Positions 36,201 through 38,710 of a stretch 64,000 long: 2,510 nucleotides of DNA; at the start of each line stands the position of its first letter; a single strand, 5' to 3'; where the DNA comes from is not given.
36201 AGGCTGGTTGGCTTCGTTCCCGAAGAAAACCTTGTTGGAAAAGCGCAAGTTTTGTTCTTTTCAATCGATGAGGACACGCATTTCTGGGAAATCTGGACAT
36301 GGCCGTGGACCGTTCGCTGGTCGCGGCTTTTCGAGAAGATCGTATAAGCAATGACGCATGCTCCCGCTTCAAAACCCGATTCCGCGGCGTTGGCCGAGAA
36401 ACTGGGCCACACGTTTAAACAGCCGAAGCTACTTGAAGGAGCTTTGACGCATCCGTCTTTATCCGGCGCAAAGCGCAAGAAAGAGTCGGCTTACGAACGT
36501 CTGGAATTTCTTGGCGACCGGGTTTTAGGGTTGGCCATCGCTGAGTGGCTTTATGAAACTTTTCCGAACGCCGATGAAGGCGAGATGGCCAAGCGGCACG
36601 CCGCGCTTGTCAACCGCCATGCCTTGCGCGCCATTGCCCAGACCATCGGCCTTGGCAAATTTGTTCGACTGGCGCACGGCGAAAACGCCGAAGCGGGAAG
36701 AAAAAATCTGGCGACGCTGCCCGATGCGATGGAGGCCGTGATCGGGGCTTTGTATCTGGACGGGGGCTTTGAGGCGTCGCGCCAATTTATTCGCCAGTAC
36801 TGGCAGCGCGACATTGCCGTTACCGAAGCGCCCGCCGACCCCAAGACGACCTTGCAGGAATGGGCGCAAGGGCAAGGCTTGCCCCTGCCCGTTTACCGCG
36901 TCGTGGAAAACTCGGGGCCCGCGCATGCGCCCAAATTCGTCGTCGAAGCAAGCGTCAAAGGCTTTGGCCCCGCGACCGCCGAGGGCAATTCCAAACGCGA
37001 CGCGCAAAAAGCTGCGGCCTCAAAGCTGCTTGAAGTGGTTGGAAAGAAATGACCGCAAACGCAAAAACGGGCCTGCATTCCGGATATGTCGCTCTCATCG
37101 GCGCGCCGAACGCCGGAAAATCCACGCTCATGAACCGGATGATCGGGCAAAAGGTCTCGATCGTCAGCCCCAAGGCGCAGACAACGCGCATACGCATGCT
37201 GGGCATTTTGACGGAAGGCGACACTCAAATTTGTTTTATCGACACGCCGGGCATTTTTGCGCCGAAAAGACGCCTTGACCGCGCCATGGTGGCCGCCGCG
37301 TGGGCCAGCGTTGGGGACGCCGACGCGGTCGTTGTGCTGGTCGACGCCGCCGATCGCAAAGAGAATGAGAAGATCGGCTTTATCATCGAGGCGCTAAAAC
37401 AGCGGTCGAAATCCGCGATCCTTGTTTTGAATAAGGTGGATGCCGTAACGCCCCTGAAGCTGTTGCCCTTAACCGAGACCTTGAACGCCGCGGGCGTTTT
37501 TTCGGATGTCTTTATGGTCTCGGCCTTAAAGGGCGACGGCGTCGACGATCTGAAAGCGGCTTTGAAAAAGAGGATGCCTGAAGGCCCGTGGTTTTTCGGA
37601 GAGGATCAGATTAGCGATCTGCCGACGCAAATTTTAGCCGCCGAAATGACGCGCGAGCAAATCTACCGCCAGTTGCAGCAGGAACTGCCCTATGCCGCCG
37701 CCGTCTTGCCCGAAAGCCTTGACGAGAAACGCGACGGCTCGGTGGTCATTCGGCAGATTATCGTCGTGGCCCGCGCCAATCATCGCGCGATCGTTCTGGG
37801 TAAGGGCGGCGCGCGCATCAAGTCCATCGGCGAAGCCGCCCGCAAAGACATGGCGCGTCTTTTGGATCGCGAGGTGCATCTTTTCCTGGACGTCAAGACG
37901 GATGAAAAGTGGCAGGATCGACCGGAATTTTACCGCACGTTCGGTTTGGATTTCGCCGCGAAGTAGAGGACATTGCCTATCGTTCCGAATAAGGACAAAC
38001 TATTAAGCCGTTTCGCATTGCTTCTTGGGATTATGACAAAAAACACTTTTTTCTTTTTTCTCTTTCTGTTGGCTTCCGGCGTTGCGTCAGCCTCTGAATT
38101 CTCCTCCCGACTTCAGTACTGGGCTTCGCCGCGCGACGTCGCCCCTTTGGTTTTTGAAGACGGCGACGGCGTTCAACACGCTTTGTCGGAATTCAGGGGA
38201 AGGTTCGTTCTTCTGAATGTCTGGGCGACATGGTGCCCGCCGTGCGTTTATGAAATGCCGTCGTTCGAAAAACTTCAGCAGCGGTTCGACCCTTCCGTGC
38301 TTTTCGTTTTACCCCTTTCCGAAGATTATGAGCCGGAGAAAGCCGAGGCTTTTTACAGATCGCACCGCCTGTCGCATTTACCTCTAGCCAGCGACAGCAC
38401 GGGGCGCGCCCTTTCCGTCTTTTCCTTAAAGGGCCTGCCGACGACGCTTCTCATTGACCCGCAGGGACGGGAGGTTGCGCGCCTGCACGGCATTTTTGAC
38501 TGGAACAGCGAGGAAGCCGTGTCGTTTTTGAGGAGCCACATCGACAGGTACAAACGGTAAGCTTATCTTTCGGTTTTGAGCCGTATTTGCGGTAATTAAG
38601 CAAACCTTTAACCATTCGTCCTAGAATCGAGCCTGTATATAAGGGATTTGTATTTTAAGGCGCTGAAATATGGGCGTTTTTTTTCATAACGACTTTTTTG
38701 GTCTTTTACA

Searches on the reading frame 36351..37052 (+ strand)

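Call 64: search_protein_families(library=pfam, proteins=[window:36351-37052:+])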
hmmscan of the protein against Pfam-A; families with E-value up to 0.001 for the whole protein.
window:36351-37052:+ (233 aa): 5 families
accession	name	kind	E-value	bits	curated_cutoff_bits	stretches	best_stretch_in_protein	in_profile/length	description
PF14622.11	Ribonucleas_3_3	-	9e-34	116.8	35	1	25-150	2-123/128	Ribonuclease-III-like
PF00636.31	Ribonuclease_3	-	3.5e-23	82.8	27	1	49-139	1-102/102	Ribonuclease III domain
PF00035.32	dsrm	-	2.1e-16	60.7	23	1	164-229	1-65/66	Double-stranded RNA binding motif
PF14709.13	DND1_DSRM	-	0.00028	21.6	25.7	0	163-228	2-77/80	double strand RNA binding domain from DEAD END PROTEIN 1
PF22935.1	RM44_endonuclase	-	0.00062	20.3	27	0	13-134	8-139/139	Large ribosomal subunit protein mL44, endonuclease domain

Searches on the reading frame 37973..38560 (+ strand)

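Call 64: search_protein_families(library=pfam, proteins=[window:37973-38560:+])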
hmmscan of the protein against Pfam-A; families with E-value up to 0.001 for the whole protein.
window:37973-38560:+ (195 aa): 4 families
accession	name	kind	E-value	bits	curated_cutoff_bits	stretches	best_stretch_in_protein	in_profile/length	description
PF00578.27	AhpC-TSA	-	1.5e-15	57.7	26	1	62-165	11-119/124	AhpC/TSA family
PF08534.16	Redoxin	-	3.2e-13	50.1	26.6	1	62-170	12-131/148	Redoxin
PF13905.12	Thioredoxin_8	-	8.3e-09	36.1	27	1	76-166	1-93/94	Thioredoxin-like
PF00085.26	Thioredoxin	-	0.00011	22.6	23.5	1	77-112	19-54/103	Thioredoxin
